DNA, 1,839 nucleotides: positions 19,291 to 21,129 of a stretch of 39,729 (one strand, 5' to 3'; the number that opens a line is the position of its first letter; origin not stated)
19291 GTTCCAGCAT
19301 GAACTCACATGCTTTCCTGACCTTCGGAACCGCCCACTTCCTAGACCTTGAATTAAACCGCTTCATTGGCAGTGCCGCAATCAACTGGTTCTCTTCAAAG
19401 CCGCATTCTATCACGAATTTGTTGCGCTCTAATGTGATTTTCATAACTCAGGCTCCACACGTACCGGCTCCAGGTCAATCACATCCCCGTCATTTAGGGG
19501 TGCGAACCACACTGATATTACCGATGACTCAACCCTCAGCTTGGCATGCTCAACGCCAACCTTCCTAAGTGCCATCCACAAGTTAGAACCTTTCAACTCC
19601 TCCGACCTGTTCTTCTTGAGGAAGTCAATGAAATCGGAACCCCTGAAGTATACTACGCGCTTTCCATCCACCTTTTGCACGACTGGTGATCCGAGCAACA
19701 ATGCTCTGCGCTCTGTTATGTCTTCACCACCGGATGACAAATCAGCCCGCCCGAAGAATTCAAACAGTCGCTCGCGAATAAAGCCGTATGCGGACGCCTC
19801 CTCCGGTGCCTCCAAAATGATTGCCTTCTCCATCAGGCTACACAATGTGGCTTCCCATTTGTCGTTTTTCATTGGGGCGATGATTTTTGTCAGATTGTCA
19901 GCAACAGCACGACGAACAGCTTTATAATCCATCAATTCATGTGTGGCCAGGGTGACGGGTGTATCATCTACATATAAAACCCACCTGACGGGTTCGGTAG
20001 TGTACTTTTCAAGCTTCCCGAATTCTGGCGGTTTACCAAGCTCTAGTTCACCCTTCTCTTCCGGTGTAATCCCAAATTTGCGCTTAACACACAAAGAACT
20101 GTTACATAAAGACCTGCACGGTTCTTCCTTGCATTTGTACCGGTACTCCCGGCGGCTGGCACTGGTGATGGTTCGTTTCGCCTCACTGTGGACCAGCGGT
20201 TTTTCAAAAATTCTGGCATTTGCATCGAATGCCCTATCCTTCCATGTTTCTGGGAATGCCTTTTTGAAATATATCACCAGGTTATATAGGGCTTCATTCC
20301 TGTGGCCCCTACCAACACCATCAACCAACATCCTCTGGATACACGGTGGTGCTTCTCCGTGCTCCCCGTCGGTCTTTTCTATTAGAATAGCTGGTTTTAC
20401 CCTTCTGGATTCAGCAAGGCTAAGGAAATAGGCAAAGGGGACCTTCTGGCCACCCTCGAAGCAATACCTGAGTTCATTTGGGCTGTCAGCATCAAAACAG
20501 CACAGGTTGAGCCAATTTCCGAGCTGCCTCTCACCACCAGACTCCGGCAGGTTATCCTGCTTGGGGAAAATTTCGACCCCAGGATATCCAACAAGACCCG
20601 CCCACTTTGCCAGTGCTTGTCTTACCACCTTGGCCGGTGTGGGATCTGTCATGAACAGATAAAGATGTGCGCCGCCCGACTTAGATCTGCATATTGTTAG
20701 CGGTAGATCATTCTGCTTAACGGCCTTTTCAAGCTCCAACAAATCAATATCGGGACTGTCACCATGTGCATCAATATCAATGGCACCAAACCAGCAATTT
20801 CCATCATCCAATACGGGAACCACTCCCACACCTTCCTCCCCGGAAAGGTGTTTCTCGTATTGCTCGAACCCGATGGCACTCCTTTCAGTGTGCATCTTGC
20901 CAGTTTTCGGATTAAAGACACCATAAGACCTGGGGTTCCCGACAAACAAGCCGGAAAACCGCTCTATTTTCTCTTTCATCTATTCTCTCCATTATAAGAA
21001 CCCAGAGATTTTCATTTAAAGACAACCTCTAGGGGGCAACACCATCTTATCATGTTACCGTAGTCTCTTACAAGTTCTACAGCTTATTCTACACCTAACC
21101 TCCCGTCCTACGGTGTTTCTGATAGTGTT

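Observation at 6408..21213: About 194-bp inverted repeats (47-bp and 31-bp perfect cores) bracket the whole replication / Z-base module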

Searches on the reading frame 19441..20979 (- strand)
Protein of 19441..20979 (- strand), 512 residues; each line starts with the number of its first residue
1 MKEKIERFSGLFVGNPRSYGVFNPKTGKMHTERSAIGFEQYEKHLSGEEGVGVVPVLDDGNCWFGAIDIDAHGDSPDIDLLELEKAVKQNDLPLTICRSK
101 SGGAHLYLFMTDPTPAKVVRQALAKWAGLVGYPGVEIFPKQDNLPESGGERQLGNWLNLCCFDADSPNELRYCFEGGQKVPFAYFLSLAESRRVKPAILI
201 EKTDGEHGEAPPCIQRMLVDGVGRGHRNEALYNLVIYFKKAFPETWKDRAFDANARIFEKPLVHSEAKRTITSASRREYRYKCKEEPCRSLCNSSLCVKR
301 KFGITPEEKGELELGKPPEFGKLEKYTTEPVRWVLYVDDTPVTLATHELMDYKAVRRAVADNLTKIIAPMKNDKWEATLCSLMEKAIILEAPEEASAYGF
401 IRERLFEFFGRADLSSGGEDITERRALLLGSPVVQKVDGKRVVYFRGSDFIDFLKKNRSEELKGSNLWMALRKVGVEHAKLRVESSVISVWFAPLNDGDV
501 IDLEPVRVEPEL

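Call 10: search_protein_families(library=pfam, proteins=[window:19441-20979:-], max_evalue=0.01)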
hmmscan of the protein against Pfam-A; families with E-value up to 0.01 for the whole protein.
window:19441-20979:- (512 aa): 2 families
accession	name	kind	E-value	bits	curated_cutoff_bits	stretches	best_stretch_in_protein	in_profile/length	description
PF22548.2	AEP-TOTE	-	3.3e-14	53.5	27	1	35-159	60-187/230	TOTE conflict system, Archaeo-Eukaryotic Primase domain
PF08708.16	PriCT_1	-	0.0079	16.2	21.1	0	220-280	6-67/67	Primase C terminal 1 (PriCT-1)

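Call 11: search_protein_families(library=phrogs, proteins=[window:19441-20979:-], max_evalue=0.01)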
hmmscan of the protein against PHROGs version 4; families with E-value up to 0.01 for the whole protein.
window:19441-20979:- (512 aa): 2 families
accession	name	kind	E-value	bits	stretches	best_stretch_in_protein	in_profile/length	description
phrog_21866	-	DNA, RNA and nucleotide metabolism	1.2e-180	603.5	1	3-510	2-536/538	primase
phrog_695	-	DNA, RNA and nucleotide metabolism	0.0013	18.6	1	66-297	71-287/704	DNA polymerase/primase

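Call 14: search_dna_similar(query=window:19441-20979:-, collection=phages, mode=protein, max_rows=30)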
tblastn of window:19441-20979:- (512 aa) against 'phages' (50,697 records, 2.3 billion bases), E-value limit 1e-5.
Records with a match: 24; places in all: 24; records where one place covers at least 80% of the query: 20.
Best place of each record, by identity: <60% 24.
By first word of the organism name: Acinetobacter 10; Dinoroseobacter 3; Klebsiella 2; Pelagibacter 2; Pseudomonas 1; Salmonella 1; Providencia 1; Phage 1; Caudoviricetes 1; phage 1; and 1 more.
By host as written in the record: Acinetobacter baumannii 4; - 3; Acinetobacter calcoaceticus ATCC23055 2; Acinetobacter baumannii DSM 106838 2; Candidatus Pelagibacter sp. HTCC1062 2; Dinoroseobacter shibae DFL12T 2; Klebsiella pneumoniae 1; Salmonella enterica subsp. enterica serovar Senftenberg ATCC 43845 1; and 7 more.
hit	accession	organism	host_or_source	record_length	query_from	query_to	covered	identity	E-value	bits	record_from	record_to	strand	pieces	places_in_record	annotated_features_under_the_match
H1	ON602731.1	Klebsiella phage VLCpiS6a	Klebsiella pneumoniae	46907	2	512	100%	59.7%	0e+0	653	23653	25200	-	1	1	primase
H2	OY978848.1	Klebsiella phage vB_Kpn_K21lambda1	-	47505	2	512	100%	59.7%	0e+0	652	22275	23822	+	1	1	primase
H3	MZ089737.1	Pseudomonas phage PSA28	wastewater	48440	2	512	100%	59.3%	0e+0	652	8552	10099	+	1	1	hypothetical protein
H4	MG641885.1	Salmonella phage PMBT28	Salmonella enterica subsp. enterica ...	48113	2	512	100%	58.5%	0e+0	642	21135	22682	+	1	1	hypothetical protein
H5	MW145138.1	Providencia phage Kokobel2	Providencia stuartii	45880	2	496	97%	58.8%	0e+0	634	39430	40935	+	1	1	hypothetical protein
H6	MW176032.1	Acinetobacter phage Barton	Acinetobacter calcoaceticus ATCC23055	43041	5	512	99%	56.3%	0e+0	627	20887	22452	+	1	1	24: hypothetical protein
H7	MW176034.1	Acinetobacter phage JeffCo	Acinetobacter calcoaceticus ATCC23055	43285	5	512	99%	56.1%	0e+0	625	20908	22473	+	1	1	24: hypothetical protein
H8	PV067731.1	Acinetobacter phage vB_AbaS-Bhz9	Acinetobacter baumannii DSM 106838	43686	5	512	99%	55.2%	0e+0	607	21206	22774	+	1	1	primase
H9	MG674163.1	Acinetobacter phage SH-Ab 15497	Acinetobacter baumannii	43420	5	512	99%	54.8%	0e+0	608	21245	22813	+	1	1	hypothetical protein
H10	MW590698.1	Acinetobacter phage 53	Acinetobacter baumannii WHG40137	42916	5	512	99%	54.8%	0e+0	606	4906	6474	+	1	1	record has no annotation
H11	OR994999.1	Acinetobacter phage pB23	Acinetobacter baumannii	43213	5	512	99%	54.8%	0e+0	606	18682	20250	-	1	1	hypothetical protein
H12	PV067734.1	Acinetobacter phage vB_AbaS-Bhz20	Acinetobacter baumannii DSM 106838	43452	5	512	99%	54.8%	0e+0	606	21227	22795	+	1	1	primase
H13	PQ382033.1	Acinetobacter phage vB_AbaSI_2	Acinetobacter baumannii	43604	5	512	99%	54.6%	0e+0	607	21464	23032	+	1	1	putative primase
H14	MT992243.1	Acinetobacter phage DMU1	Acinetobacter baumannii 19606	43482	5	512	99%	54.6%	0e+0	607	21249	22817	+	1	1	putative primase | ribosome_binding_site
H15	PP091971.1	Acinetobacter phage vB_MZM_2AB-P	Acinetobacter baumannii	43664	5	512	99%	54.6%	0e+0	607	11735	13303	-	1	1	hypothetical protein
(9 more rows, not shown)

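Call 15: find_related_loci(query=window:19441-20979:-, collection=viral_contigs, flank=10000)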
Query window:19441-20979:- (512 aa) in viral_contigs; peptide patterns used: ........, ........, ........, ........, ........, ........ (x = any residue, [..] = any of these).
21 stretches matched a pattern; 16 encode a relative of the query (tblastn E <= 1e-3); 16 distinct loci.
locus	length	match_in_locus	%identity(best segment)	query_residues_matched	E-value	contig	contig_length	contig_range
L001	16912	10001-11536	98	1-512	0e+0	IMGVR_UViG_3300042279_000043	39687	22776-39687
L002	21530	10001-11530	65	1-512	0e+0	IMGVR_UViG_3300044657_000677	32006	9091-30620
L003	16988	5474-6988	72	6-512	0e+0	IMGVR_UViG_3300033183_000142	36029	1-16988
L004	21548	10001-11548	59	2-512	0e+0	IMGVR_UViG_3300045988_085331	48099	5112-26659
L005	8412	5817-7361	58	3-512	0e+0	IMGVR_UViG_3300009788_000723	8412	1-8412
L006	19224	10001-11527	58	7-512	0e+0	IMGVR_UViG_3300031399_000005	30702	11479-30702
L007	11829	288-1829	64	2-512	0e+0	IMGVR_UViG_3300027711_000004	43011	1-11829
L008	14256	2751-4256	57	7-509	0e+0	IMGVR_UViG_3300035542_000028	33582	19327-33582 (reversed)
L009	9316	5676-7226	54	1-512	0e+0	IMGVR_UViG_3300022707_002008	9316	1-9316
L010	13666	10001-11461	52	5-493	1e-175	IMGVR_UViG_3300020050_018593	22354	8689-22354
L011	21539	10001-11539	59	3-512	0e+0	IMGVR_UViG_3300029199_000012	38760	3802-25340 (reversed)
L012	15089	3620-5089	40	5-497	3e-121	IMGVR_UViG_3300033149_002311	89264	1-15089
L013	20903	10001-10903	26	5-297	2e-20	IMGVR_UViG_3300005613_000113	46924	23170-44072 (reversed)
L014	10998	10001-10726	27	5-238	5e-14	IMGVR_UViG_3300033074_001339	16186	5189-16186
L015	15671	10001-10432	29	27-153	1e-9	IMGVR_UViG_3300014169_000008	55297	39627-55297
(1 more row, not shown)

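Call 38: search_solved_structures(query=window:19441-20979:-, max_evalue=1)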
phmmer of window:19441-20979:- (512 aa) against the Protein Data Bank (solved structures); distinct sequences matched with E-value up to 1: 7.
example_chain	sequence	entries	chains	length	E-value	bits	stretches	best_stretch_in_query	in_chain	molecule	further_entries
1yco_A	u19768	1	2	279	0.058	15.3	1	18-73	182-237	branched-chain phosphotransacylase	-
7nqf_A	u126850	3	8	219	0.063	15.2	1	4-145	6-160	TPR_REGION domain-containing protein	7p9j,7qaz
7nqd_A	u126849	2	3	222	0.066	15.1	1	4-145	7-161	TPR_REGION domain-containing protein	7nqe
5u4t_A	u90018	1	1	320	0.23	13.3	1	78-157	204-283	Putative gentamicin methyltransferase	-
5u18_A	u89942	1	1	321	0.23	13.3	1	78-157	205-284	N-3'' methyltransferase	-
5u1i_A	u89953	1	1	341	0.26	13.1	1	78-157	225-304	Putative gentamicin methyltransferase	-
5tyq_A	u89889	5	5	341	0.26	13.1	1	78-157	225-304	Putative gentamicin methyltransferase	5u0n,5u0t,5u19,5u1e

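Call 39: find_homologous_proteins(query=window:19441-20979:-, max_evalue=1e-10)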
Query window:19441-20979:- (512 aa): 1216 proteins with E <= 1e-10 among 8000 candidates; the best 120 are listed.
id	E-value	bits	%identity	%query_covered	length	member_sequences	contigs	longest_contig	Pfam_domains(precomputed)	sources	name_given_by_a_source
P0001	0.0e+0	1190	100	100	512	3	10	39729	PF22548.3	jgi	jgi:hypothetical protein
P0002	0.0e+0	1022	83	100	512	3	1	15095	PF22548.3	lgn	-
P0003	0.0e+0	1013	82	100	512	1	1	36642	PF22548.3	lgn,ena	-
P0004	2.3e-293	992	80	100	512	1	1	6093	PF22548.3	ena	-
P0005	2.9e-283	958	78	100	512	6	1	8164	PF22548.3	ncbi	-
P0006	1.0e-260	884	72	99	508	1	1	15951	PF22548.3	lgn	-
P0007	2.9e-259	879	72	99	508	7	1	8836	PF22548.3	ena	-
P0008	1.4e-233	794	65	100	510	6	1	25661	PF22548.3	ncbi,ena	-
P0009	3.0e-231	787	65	100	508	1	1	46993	PF22548.3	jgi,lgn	jgi:hypothetical protein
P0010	9.5e-231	785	64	100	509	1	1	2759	PF22548.3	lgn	-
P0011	4.2e-229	780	65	99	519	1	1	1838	PF22548.3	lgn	-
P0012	6.6e-229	779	65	99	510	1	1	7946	PF22548.3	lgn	-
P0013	1.4e-226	771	63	99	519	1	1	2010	PF22548.3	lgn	-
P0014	1.4e-226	771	64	100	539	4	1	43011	PF22548.3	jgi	-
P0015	3.5e-224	763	62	99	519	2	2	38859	PF22548.3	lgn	-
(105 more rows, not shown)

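Call 40: find_encoding_contigs(protein=P0003, flank=10000, max_places=2)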
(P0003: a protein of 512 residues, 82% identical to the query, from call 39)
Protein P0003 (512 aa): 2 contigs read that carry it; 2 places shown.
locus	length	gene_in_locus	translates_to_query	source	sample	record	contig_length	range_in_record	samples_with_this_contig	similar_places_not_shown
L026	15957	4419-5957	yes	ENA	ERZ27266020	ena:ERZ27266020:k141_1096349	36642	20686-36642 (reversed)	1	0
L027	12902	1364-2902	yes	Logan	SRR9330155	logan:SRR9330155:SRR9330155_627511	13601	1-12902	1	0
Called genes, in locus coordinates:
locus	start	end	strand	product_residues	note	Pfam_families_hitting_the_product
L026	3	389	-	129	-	?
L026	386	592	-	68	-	-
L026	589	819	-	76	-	-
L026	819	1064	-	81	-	-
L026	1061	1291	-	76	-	-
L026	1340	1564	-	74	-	-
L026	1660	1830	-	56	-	-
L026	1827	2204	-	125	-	-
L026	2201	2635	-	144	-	-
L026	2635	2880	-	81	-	-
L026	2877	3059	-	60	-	-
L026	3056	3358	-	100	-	-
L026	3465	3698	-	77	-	-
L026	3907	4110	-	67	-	-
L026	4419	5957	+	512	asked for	PF22548:AEP-TOTE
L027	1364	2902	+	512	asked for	PF22548:AEP-TOTE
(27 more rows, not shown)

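Call 41: find_encoding_contigs(protein=P0002, flank=10000, max_places=2)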
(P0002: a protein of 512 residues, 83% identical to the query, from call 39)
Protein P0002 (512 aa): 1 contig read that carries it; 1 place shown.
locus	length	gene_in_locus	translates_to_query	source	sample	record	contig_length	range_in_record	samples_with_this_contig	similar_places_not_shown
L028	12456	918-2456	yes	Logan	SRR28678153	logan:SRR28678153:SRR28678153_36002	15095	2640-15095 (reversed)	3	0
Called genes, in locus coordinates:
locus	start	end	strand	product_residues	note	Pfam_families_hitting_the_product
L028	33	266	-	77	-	-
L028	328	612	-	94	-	-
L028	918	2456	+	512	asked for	PF22548:AEP-TOTE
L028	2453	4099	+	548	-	PF00176:SNF2-rel_dom, PF00271:Helicase_C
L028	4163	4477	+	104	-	PF23992:Pam3_gp32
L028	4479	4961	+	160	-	PF23984:DUF7307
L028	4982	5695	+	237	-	PF23977:Pam3_Gp34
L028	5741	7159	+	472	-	PF00580:UvrD-helicase, PF01443:Viral_helicase1 (faint), PF13245:AAA_19, PF13604:AAA_30 (weak), PF13361:UvrD_C, PF13538:UvrD_C_2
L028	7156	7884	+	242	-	PF02086:MethyltransfD12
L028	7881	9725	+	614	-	PF01612:DNA_pol_A_exo1, PF13482:RNase_H_2 (weak), PF00476:DNA_pol_A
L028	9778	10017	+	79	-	-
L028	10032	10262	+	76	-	PF05615:THOC7 (weak)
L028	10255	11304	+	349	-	PF00709:Adenylsucc_synt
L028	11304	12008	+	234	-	PF18909:dGTP_diPhyd_N, PF04447:dATP-dGTP_PPHyd (weak)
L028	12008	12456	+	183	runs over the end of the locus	PF12917:YfbR-like, PF13023:HD_3, PF01966:HD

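Call 48: search_solved_structures(query=A4, max_evalue=10)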
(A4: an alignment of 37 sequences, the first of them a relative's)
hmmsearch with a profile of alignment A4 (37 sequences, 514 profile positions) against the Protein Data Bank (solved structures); distinct sequences matched with E-value up to 10: 5.
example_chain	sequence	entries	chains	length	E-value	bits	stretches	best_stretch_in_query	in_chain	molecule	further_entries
7nqd_A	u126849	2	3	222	1.1e-09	40.8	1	3-162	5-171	TPR_REGION domain-containing protein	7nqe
7nqf_A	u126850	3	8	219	1.1e-09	40.8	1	3-162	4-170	TPR_REGION domain-containing protein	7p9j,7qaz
1j8b_A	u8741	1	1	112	0.83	11.5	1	21-80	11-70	YbaB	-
7ecv_L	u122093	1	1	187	2.3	10.1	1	86-117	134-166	Type I-F CRISPR-associated endoribonuclease Cas6/Csy4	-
7elm_I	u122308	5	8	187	2.3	10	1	86-117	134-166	type I-F CRISPR-associated endoribonuclease Cas6/Csy4 | Csy4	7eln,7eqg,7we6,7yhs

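Call 55: predict_structure(alignment_id=A4)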
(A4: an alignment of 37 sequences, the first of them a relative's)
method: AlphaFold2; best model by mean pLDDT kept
length: 512 residues; sequences in the alignment: 37
mean_pLDDT: 86.8   pTM: 0.46
mean pLDDT of the five models: 86.8, 86.0, 85.8, 85.4, 84.3
residues with pLDDT >= 90: 247; 70-90: 222; 50-70: 41; < 50: 2
segments of 3 or more residues with pLDDT < 50: none
pLDDT, mean of each block of 10 residues (from residue 1): 94 95 93 95 95 95 96 85 91 93 95 94 91 92 83 92 88 92 95 85 70 86 86 93 90 89 92 78 87 80 82 65 84 87 91 89 77 89 87 63 86 88 91 90 92 79 73 87 90 85 68 45
secondary structure, 60 per line:
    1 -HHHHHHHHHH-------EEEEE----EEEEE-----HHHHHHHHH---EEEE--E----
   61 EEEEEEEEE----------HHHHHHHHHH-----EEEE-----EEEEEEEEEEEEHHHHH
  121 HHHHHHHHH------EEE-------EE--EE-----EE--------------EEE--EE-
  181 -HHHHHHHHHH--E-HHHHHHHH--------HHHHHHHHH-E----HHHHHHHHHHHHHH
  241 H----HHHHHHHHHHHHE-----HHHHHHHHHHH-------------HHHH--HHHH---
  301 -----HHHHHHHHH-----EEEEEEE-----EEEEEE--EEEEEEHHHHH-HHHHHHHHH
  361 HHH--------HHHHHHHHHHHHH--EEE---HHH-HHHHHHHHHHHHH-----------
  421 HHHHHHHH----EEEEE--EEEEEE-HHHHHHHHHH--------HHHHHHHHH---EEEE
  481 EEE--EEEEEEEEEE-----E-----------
elements in order: H2-11 E19-23 E28-32 H38-46 E50-53 E61-69 H80-89 E95-98 E104-115 H116-129 E136-138 E173-175 H182-191 H196-203 H212-220 H227-241 H246-257 H264-274 H288-291 H294-297 H306-314 E320-326 E332-337 E340-345 H346-350 H352-363 H372-384 E387-389 H397-409 H421-428 E433-437 E440-445 H447-456 H465-473 E477-483 E486-495

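Call 58: fold_search(model_id=the predicted structure, library=pdb)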
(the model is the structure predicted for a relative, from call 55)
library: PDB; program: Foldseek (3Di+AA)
matches with E <= 10: 383; with E <= 0.001: 10
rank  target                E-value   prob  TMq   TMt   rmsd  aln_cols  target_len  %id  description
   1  7p9j_B                3.1e-11  1.00  0.33  0.73   4.3       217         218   19  Prim-Pol Domain of CRISPR-associated Prim-Pol (CAPP) from Marinitoga sp. 1137 - Primer Initiation Complex (released 2022-05-04)
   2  7nqd_A                5.1e-11  1.00  0.33  0.76   3.9       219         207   18  Prim-Pol Domain of CRISPR-associated Prim-Pol (CAPP) from Marinitoga sp. 1137 (released 2022-05-04)
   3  7nqd_B                6.7e-11  1.00  0.34  0.77   4.0       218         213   18  Prim-Pol Domain of CRISPR-associated Prim-Pol (CAPP) from Marinitoga sp. 1137 (released 2022-05-04)
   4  7nqe                  7.5e-11  1.00  0.34  0.74   4.3       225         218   17  Prim-Pol Domain of CRISPR-associated Prim-Pol (CAPP) from Marinitoga sp. 1137 with dGTP (released 2022-05-04)
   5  7nqf_B                1.1e-10  1.00  0.34  0.74   4.2       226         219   18  Prim-Pol Domain of CRISPR-associated Prim-Pol (CAPP) from Marinitoga sp. 1137 with dsDNA (released 2022-05-04)
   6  7p9j_C                1.2e-10  1.00  0.34  0.75   4.1       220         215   18  Prim-Pol Domain of CRISPR-associated Prim-Pol (CAPP) from Marinitoga sp. 1137 - Primer Initiation Complex (released 2022-05-04)
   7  3h20                  1.2e-05  1.00  0.22  0.36  18.0       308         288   11  Crystal structure of primase RepB' (released 2009-04-28)
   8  6zp9_A                5.2e-05  1.00  0.23  0.54   9.2       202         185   15  Cyanophage S-2L Primase-Polymerase (PrimPol), AEP domain (PP-N190) (released 2021-03-03)
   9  3h25_A                1.8e-04  1.00  0.22  0.49   8.4       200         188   13  Crystal structure of the catalytic domain of primase Repb' in complex with initiator DNA (released 2009-04-28)
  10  2atz                  2.7e-04  1.00  0.22  0.54   6.3       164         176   14  Crystal structure of protein HP0184 from Helicobacter pylori (released 2005-10-11)
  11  9aam_MODEL_1_B        1.6e-02  0.66  0.17  0.24  19.1       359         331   12  Integrated Structure of pRN1 DNA Primase in Complex with the First Two Base Pairs  (released 2026-03-25)
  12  8ww7_B                1.8e-02  0.25  0.17  0.11  21.9       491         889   10  Structure of AMPPNP-Form AsfvPrimPol Dodecamer (released 2025-04-30)
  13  2iru_B                1.9e-02  0.97  0.23  0.36   7.5       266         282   14  Crystal Structure of the Polymerase Domain from Mycobacterium tuberculosis Ligase D (released 2007-01-02)
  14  6sa1_D                1.9e-02  0.91  0.21  0.29  10.2       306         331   12  Post catalytic complex of Prim-PolC from Mycobacterium smegmatis with gapped DNA and 3'-dUTP (released 2020-11-18)
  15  2iru_A                2.0e-02  0.95  0.22  0.34   7.6       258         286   12  Crystal Structure of the Polymerase Domain from Mycobacterium tuberculosis Ligase D (released 2007-01-02)
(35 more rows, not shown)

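Call 74: find_encoding_contigs(protein=P0001, flank=4000, max_places=10)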
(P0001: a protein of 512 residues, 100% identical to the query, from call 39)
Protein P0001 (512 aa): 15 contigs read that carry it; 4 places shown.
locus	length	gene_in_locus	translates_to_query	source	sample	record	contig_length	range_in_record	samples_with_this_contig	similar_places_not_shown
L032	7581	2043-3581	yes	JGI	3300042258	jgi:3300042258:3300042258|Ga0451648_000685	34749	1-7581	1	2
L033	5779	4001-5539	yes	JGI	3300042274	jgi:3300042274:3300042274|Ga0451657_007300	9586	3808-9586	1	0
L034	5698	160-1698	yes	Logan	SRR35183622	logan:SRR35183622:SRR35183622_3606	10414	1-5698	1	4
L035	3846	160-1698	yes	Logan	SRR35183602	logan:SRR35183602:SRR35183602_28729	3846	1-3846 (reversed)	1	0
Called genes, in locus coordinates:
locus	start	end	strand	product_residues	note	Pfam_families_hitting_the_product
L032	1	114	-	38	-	?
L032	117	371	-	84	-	PF27050:Phage_P22_Y8K6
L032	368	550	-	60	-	PF05930:Phage_AlpA, PF12728:HTH_17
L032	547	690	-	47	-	-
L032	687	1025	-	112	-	PF14354:Lar_restr_allev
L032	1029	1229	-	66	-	-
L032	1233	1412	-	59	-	-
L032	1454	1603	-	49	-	-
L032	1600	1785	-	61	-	-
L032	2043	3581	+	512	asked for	PF22548:AEP-TOTE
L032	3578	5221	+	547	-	PF00176:SNF2-rel_dom, PF00271:Helicase_C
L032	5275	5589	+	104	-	PF23992:Pam3_gp32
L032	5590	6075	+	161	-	PF23984:DUF7307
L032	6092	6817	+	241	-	PF23977:Pam3_Gp34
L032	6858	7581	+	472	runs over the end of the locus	PF00580:UvrD-helicase, PF01443:Viral_helicase1 (faint), PF13245:AAA_19, PF13401:AAA_22 (faint), PF13604:AAA_30 (weak), PF13361:UvrD_C, PF13538:UvrD_C_2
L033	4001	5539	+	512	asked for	PF22548:AEP-TOTE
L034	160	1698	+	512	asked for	PF22548:AEP-TOTE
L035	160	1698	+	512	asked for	PF22548:AEP-TOTE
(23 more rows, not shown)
